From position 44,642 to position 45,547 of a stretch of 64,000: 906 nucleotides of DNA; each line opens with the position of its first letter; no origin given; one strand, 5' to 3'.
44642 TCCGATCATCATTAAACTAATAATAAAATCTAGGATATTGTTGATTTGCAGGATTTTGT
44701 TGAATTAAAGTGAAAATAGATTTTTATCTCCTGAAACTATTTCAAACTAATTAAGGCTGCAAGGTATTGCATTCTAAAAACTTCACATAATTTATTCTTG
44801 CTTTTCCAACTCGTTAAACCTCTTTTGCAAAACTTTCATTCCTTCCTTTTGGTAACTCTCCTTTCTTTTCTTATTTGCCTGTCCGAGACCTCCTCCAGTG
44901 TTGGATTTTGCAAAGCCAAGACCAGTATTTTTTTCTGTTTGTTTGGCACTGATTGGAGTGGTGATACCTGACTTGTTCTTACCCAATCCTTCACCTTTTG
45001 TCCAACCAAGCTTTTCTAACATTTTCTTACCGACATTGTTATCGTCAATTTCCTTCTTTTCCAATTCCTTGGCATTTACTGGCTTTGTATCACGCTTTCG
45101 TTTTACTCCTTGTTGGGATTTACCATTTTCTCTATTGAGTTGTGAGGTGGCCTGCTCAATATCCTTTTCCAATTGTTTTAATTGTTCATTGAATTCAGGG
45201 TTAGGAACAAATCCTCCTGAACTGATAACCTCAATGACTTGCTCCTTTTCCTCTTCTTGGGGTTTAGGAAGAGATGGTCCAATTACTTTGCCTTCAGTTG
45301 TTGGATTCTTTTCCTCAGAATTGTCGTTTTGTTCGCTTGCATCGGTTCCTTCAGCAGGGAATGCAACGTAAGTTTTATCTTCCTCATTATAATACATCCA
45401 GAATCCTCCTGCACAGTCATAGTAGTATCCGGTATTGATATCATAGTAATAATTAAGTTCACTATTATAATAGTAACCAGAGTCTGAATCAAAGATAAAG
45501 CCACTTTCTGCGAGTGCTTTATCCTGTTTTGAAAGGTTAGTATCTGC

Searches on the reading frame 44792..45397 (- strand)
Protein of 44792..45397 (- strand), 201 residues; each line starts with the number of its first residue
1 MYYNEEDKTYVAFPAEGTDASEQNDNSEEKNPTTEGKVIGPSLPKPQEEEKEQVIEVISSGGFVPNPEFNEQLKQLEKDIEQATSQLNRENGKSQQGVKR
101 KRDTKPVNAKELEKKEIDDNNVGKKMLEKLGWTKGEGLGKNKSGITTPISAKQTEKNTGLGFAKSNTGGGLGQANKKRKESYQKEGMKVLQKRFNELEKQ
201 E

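Call 44: search_protein_families(library=pfam, proteins=[window:44792-45397:-], max_evalue=0.00001)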
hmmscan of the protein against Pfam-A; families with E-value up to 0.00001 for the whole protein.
window:44792-45397:- (201 aa): 1 family
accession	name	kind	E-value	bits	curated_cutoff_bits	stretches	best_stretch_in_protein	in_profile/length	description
PF01585.28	G-patch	-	2.1e-16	60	22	1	120-161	2-43/45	G-patch domain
